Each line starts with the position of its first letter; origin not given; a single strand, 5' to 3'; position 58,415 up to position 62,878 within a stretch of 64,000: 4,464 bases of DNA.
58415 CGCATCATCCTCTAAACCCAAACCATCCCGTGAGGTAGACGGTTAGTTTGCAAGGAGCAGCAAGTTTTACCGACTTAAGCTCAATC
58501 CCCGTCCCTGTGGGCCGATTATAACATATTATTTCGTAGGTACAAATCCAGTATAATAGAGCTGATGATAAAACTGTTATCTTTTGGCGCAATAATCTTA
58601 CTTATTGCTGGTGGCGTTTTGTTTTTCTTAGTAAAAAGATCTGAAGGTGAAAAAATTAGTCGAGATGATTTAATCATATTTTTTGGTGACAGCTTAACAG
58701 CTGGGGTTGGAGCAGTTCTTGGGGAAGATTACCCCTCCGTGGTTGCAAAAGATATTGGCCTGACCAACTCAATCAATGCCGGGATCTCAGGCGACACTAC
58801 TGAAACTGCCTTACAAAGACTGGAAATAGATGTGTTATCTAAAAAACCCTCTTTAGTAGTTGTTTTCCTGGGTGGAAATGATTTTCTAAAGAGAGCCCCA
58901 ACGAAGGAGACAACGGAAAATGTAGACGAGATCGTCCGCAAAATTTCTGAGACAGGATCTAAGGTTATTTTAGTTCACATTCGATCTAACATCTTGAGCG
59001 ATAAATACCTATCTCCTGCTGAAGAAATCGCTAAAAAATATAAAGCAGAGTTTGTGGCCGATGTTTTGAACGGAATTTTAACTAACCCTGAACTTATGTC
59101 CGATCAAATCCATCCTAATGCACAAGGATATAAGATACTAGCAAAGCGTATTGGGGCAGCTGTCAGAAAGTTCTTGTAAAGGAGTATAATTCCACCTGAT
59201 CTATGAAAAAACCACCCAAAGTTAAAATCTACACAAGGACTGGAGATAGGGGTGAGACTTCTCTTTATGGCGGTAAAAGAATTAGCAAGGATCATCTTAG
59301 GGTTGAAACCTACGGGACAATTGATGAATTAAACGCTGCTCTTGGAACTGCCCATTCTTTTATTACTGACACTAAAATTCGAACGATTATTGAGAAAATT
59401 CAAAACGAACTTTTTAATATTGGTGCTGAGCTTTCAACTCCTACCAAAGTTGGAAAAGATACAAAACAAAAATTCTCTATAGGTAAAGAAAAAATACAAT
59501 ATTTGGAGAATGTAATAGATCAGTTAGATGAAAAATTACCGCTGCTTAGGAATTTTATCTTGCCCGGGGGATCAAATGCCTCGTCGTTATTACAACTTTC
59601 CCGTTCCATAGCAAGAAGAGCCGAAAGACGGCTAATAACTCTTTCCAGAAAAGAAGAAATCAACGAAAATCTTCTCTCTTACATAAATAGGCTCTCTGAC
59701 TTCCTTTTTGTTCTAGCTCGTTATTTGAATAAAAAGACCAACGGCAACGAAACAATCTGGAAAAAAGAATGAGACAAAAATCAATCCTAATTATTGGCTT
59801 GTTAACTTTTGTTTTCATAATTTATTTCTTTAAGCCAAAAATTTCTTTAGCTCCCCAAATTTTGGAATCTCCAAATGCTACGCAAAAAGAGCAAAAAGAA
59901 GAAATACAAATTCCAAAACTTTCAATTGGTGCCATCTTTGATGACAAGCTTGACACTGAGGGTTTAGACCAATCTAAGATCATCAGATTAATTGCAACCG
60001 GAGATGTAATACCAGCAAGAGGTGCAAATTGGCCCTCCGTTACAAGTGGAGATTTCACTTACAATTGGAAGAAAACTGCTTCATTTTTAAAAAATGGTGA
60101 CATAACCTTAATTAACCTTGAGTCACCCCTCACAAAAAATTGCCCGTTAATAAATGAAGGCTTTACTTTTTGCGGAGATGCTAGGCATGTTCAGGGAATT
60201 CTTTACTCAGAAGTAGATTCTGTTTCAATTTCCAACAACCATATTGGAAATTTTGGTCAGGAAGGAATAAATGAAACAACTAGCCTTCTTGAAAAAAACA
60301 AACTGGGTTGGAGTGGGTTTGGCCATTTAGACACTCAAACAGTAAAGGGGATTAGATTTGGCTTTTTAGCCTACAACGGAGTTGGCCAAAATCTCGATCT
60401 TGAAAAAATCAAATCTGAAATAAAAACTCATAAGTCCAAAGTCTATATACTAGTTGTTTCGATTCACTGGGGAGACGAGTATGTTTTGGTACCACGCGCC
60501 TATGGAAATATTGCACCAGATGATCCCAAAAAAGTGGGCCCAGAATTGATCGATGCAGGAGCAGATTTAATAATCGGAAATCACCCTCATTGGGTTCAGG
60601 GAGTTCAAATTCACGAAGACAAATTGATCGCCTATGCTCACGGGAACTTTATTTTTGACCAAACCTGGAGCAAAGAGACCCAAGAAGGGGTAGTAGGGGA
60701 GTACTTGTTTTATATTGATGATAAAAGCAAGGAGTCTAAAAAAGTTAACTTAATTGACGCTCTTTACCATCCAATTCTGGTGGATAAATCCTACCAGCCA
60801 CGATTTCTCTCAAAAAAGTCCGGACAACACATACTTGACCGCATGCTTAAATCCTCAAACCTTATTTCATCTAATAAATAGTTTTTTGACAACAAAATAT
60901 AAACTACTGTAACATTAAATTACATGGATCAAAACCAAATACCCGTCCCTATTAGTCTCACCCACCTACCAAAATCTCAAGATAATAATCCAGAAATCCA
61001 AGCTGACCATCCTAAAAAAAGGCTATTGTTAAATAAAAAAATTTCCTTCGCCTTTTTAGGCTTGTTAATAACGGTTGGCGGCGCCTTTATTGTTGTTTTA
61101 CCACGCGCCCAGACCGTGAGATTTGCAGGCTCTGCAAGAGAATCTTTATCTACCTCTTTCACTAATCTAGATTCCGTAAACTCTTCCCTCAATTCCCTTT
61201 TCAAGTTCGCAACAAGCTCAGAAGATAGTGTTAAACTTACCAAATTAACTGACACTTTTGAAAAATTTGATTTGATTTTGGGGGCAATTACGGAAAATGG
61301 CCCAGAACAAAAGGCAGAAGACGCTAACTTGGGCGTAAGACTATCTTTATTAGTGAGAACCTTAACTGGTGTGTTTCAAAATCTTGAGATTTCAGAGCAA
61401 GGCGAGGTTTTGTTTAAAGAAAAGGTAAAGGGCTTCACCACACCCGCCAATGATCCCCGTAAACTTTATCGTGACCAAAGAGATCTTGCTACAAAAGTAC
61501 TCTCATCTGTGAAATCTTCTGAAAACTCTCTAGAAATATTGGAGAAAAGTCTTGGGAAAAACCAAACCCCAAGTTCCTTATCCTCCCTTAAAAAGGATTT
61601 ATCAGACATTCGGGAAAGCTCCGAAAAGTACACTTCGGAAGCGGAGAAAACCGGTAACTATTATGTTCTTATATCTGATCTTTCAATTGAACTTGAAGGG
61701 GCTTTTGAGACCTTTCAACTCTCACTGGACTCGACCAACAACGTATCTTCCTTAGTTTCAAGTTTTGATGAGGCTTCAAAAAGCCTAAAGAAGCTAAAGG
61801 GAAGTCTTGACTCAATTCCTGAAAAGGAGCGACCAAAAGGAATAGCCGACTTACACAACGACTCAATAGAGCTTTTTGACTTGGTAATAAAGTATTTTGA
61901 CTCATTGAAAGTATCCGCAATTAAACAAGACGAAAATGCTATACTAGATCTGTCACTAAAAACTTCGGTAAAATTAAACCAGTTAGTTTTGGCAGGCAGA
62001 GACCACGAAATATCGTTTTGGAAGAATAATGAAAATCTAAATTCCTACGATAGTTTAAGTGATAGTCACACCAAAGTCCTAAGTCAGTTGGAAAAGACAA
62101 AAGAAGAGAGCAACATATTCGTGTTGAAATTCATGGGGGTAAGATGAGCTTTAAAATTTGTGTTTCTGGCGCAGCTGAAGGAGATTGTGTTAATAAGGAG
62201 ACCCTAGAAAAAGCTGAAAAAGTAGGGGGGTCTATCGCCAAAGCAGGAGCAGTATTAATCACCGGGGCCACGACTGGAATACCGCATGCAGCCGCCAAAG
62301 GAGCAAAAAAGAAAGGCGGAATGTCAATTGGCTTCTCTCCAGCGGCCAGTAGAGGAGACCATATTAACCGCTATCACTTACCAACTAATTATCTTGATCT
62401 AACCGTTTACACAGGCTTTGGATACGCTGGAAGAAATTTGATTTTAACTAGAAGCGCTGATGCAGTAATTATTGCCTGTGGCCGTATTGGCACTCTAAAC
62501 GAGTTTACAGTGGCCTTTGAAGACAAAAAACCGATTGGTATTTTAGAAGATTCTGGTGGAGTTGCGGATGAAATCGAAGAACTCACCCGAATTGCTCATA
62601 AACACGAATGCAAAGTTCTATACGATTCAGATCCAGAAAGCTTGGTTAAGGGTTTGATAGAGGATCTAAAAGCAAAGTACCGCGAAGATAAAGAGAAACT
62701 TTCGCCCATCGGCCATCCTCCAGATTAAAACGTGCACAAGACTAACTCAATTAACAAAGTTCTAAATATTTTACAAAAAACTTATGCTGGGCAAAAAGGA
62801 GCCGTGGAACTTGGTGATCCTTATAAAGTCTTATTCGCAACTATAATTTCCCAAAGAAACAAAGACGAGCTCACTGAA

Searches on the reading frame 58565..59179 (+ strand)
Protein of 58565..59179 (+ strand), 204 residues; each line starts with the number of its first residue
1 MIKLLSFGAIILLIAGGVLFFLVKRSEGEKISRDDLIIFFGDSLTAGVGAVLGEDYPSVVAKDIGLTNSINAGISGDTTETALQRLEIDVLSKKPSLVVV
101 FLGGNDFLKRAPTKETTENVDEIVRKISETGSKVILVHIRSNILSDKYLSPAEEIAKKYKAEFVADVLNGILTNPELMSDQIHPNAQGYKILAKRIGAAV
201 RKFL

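Call 75: search_protein_families(library=ncbifam, proteins=[window:58565-59179:+], max_evalue=0.00001)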
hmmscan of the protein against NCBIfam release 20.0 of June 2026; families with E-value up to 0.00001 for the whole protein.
window:58565-59179:+ (204 aa): 1 family
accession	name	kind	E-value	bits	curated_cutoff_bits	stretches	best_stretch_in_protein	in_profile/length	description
NF007819.1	PRK10528.1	equivalog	1.3e-17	64.3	270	1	29-196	24-200/210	multifunctional acyl-CoA thioesterase I/protease I/lysophospholipase L1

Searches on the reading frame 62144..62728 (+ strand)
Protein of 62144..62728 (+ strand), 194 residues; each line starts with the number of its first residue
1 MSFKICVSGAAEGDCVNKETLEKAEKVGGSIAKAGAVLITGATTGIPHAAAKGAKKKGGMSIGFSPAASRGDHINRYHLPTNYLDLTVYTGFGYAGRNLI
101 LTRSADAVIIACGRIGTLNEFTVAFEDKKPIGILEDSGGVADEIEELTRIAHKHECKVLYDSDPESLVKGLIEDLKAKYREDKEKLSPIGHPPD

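Call 49: search_protein_families(library=pfam, proteins=[window:62144-62728:+], max_evalue=0.001)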
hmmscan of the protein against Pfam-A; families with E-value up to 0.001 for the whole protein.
window:62144-62728:+ (194 aa): 2 families
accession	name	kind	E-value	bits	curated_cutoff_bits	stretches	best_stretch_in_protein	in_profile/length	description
PF18306.6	LDcluster4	-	5.8e-38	130.3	26.3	1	4-167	3-150/151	SLOG cluster4 family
PF03641.19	Lysine_decarbox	-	6.3e-05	23.6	27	1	49-126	3-74/131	Possible lysine decarboxylase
